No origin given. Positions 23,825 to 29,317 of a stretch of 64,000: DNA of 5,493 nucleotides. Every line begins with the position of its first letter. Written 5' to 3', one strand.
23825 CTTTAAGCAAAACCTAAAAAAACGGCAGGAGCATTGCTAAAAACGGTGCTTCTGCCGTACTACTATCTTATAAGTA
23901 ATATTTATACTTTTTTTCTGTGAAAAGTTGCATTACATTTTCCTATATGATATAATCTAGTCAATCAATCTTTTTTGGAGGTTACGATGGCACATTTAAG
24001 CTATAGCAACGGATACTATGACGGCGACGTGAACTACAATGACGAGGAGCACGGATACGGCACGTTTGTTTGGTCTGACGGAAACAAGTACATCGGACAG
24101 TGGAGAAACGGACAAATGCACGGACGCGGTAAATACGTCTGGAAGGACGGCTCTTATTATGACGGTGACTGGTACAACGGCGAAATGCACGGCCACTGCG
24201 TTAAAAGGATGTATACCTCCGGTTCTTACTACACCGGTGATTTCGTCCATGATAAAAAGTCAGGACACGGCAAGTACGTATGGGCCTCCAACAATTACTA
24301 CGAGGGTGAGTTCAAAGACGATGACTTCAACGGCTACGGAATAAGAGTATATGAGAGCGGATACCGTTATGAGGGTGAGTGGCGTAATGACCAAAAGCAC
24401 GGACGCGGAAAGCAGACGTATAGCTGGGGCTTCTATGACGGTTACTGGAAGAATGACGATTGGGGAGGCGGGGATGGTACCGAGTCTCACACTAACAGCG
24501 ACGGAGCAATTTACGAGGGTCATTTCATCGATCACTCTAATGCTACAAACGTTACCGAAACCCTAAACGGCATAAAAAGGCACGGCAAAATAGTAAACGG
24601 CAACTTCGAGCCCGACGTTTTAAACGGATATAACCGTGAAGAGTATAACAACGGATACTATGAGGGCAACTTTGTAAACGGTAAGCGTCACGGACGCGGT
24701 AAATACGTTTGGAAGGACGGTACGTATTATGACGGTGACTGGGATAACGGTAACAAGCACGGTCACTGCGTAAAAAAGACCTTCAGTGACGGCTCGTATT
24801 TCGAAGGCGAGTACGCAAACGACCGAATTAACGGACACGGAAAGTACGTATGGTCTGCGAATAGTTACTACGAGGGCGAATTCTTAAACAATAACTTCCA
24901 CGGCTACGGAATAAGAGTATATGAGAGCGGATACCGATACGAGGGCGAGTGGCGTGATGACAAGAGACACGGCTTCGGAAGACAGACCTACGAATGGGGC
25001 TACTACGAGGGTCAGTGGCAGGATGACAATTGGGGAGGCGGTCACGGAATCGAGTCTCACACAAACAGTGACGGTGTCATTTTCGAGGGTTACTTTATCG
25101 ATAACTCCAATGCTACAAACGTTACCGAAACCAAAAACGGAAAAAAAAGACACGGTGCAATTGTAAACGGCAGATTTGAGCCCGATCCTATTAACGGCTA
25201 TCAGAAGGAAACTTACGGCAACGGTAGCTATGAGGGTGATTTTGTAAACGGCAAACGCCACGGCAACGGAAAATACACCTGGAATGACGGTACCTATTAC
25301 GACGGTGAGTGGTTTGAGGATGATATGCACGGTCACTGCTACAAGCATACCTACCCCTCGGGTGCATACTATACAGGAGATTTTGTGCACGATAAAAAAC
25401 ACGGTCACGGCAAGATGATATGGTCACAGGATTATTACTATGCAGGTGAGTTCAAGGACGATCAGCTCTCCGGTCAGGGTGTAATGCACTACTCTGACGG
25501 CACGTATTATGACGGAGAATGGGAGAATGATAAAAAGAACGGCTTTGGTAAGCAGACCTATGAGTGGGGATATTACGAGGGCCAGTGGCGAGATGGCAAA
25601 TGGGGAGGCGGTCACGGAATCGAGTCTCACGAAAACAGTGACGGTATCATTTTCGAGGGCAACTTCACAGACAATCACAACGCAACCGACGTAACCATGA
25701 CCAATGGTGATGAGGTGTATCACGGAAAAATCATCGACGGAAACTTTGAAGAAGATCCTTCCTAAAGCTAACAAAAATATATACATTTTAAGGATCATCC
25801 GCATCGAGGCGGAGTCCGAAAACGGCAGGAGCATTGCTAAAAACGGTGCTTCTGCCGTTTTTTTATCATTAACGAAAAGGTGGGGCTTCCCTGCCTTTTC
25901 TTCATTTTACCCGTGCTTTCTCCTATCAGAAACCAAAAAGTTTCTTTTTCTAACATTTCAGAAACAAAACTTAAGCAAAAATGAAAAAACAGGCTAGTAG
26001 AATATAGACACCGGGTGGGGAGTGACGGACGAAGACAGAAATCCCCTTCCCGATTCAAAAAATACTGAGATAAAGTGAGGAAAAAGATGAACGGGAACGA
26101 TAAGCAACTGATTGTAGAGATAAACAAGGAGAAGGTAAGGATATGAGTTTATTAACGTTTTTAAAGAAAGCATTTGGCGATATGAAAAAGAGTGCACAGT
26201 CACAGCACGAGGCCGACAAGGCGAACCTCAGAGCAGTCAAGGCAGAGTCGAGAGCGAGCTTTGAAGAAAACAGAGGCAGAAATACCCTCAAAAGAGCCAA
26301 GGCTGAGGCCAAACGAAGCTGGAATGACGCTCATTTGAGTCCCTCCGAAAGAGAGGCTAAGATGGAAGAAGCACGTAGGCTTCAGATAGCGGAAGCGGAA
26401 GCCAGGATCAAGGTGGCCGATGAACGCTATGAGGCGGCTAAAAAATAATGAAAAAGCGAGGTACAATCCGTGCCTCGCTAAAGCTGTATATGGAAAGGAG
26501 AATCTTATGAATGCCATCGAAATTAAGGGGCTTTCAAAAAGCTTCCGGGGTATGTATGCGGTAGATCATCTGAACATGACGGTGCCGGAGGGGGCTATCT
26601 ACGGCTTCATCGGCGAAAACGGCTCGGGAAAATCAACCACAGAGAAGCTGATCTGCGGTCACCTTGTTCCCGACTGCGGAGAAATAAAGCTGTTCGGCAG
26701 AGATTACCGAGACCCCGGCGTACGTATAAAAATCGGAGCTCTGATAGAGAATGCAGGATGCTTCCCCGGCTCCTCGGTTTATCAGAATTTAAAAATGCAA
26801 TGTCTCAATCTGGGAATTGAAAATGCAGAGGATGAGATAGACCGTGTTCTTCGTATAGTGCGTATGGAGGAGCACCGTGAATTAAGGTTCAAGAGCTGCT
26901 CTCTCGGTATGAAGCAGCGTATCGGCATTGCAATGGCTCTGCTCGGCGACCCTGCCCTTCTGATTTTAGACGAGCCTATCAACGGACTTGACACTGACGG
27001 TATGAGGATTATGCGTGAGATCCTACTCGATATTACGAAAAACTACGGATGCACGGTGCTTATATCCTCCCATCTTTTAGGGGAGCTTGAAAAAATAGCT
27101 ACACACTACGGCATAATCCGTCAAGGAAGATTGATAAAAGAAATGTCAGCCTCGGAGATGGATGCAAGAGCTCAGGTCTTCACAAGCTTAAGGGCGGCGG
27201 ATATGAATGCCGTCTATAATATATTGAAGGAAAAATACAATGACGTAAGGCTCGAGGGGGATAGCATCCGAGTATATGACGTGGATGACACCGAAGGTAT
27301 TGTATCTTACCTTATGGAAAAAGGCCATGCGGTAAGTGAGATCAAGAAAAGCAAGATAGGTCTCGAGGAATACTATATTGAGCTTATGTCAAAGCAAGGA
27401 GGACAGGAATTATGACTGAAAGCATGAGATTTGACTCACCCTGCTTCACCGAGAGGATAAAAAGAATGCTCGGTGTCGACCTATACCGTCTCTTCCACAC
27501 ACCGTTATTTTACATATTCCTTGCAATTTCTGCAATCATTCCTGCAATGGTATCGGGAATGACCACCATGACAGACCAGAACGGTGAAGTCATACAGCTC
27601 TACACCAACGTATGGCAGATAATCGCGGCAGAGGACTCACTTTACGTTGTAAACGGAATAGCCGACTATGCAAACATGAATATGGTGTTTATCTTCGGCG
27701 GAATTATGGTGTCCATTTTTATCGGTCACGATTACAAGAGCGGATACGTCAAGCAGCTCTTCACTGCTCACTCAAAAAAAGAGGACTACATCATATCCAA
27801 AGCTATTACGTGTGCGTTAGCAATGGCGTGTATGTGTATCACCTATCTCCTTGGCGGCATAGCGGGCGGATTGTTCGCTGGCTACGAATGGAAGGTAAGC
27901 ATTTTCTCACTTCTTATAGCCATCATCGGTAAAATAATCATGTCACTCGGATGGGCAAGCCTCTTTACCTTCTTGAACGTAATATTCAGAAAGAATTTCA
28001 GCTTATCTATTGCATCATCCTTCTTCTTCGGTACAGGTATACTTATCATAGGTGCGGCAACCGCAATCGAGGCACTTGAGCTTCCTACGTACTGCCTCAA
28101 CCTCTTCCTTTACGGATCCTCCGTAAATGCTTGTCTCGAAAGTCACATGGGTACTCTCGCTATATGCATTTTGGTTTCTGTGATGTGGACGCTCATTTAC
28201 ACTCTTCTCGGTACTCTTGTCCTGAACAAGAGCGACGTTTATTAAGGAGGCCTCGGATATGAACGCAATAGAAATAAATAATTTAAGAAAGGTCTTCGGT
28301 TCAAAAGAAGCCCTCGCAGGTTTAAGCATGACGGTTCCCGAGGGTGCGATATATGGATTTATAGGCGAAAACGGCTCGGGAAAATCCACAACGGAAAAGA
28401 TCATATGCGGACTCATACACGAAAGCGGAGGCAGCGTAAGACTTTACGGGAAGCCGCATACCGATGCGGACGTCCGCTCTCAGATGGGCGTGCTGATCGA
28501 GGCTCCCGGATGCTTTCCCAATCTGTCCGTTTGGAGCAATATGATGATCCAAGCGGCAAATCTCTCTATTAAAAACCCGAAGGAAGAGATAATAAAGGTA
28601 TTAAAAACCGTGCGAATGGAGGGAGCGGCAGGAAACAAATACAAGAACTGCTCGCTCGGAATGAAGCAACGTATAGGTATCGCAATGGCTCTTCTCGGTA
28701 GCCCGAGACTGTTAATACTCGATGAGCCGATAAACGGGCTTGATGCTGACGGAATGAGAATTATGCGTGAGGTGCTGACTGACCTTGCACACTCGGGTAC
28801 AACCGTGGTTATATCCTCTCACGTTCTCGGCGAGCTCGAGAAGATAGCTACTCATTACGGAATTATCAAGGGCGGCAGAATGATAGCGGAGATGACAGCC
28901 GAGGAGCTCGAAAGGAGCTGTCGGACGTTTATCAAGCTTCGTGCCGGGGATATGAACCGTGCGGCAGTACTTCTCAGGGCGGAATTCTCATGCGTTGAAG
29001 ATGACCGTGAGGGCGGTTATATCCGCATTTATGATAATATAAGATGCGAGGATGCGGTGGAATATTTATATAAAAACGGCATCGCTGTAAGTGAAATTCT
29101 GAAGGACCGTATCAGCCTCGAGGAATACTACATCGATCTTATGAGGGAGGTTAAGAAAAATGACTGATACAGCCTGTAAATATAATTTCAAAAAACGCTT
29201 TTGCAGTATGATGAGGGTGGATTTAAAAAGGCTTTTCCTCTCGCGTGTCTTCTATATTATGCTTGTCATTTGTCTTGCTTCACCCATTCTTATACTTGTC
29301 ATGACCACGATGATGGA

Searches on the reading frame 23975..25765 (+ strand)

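Call 8: search_protein_families(library=pfam, proteins=[window:23975-25765:+], max_evalue=0.001)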
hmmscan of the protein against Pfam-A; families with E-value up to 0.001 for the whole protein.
window:23975-25765:+ (596 aa): 1 family
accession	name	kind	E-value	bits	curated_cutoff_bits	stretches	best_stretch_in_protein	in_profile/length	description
PF02493.26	MORN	-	3.7e-76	247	22.5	9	39-60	1-22/23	MORN repeat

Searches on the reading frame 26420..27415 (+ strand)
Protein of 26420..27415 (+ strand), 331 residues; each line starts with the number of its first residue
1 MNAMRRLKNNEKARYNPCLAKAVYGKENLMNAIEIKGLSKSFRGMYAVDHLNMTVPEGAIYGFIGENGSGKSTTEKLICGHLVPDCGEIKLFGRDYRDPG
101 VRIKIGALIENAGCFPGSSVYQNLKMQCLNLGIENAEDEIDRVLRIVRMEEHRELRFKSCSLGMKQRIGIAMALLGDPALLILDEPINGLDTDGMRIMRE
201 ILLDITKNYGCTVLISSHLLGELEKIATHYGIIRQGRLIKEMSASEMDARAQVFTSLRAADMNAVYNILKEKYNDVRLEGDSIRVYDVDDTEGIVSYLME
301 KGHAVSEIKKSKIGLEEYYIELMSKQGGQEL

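Call 7: search_protein_families(library=pfam, proteins=[window:26420-27415:+], max_evalue=0.001)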
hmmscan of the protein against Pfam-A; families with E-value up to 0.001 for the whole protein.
window:26420-27415:+ (331 aa): 2 families
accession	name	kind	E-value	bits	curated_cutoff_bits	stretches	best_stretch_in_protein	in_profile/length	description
PF00005.33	ABC_tran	-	2.2e-29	103.2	25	1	49-188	2-137/137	ABC transporter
PF13304.12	AAA_21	-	2.6e-10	41.3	27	1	138-221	216-301/304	AAA domain, putative AbiEii toxin, Type IV TA system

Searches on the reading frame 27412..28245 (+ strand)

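Call 7: search_protein_families(library=pfam, proteins=[window:27412-28245:+], max_evalue=0.001)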
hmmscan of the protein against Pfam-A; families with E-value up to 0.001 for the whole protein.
window:27412-28245:+ (277 aa): 2 families
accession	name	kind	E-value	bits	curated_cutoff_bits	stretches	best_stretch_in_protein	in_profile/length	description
PF12679.13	ABC2_membrane_2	-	1.5e-06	28.1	27.2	1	33-276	20-283/283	ABC-2 family transporter protein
PF12730.13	ABC2_membrane_4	-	4.2e-06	27.3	27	1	29-207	11-176/179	ABC-2 family transporter protein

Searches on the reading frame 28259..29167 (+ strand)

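Call 7: search_protein_families(library=pfam, proteins=[window:28259-29167:+], max_evalue=0.001)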
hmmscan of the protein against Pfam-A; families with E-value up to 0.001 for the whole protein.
window:28259-29167:+ (302 aa): 2 families
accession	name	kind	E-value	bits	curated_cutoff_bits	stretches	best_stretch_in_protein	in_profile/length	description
PF00005.33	ABC_tran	-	1.3e-29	103.9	25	1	20-159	2-137/137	ABC transporter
PF13304.12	AAA_21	-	2.6e-09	38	27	1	130-188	237-298/304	AAA domain, putative AbiEii toxin, Type IV TA system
